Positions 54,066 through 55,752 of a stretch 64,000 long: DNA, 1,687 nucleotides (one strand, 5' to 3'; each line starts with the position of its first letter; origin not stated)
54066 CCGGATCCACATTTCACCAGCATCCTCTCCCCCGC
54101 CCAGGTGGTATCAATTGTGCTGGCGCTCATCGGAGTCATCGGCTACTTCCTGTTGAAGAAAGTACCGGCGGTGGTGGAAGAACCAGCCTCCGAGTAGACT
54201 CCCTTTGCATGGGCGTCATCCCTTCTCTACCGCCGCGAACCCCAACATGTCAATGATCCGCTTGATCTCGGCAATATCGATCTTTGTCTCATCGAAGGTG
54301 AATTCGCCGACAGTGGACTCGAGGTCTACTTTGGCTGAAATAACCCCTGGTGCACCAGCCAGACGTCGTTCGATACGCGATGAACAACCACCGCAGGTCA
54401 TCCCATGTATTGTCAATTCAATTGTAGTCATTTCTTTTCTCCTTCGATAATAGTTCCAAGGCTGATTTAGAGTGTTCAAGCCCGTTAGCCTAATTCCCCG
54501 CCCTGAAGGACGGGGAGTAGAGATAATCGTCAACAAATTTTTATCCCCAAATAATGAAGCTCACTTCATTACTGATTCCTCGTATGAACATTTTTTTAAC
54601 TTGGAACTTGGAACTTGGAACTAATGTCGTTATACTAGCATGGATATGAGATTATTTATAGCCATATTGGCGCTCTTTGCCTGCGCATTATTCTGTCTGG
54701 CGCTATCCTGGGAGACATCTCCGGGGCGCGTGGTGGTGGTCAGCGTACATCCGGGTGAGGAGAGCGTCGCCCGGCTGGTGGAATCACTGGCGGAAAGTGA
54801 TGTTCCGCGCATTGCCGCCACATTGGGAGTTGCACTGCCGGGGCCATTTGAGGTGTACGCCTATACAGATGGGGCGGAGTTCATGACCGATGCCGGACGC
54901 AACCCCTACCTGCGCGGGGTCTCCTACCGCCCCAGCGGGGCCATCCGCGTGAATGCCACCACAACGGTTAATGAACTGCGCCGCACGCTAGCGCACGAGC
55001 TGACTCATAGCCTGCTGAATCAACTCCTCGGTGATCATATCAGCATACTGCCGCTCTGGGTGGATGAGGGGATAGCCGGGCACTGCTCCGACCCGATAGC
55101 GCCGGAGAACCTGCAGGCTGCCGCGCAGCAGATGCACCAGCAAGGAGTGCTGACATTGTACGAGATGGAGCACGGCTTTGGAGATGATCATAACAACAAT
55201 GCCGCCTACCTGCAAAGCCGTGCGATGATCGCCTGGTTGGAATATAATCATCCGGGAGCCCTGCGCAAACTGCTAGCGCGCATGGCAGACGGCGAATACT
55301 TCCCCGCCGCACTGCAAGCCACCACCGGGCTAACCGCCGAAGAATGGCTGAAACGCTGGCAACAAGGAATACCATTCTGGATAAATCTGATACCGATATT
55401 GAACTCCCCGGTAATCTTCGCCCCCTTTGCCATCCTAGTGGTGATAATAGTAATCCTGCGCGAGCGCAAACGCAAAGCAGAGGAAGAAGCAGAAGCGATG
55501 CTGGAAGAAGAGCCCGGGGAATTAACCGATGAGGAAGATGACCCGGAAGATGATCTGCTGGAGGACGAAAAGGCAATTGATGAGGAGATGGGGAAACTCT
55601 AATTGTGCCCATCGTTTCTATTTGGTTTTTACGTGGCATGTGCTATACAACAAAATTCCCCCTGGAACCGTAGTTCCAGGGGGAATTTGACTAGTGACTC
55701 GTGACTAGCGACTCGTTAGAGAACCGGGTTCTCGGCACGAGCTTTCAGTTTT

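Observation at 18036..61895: Tandem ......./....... heptad tracts (2-5 copies) immediately upstream of four unrelated plus-strand genes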

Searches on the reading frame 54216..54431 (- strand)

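Call 29: search_protein_families(library=pfam, proteins=[window:54216-54431:-])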
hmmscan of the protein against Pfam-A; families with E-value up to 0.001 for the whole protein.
window:54216-54431:- (71 aa): 1 family
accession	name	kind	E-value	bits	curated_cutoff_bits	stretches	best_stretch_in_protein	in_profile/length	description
PF00403.32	HMA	-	1.9e-15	57.4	24.8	1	6-65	2-61/62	Heavy-metal-associated domain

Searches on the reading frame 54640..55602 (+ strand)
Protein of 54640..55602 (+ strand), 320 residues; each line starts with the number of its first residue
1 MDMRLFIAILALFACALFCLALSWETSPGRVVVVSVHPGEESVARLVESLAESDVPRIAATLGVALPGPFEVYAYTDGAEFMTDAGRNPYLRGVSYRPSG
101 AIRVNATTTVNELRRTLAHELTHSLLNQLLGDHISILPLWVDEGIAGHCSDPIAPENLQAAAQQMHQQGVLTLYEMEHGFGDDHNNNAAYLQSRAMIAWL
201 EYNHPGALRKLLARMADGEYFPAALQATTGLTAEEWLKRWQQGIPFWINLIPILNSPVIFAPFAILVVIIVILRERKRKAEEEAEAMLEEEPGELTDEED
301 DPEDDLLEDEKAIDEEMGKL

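Call 29: search_protein_families(library=pfam, proteins=[window:54640-55602:+])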
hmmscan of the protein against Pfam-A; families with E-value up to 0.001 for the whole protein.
window:54640-55602:+ (320 aa): 1 family
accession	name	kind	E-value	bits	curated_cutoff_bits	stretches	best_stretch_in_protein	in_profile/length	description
PF13485.12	Peptidase_MA_2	-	2.2e-15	57.4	32.4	1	53-242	4-197/201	Peptidase MA superfamily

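Call 55: find_related_loci(query=window:54640-55602:+, collection=metagenome_contigs, flank=4000)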
Query window:54640-55602:+ (320 aa) in metagenome_contigs; peptide patterns used: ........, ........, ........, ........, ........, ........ (x = any residue, [..] = any of these).
169 stretches matched a pattern; 1 encode a relative of the query (tblastn E <= 1e-3); 1 distinct loci.
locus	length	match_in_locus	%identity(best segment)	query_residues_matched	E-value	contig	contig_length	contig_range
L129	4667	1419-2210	75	1-264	6e-139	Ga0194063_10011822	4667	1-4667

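Call 58: find_encoding_contigs(protein=window:54640-55602:+, flank=3000, max_places=10)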
Protein window:54640-55602:+ (320 aa): no gene with exactly this product is on record in the collection.
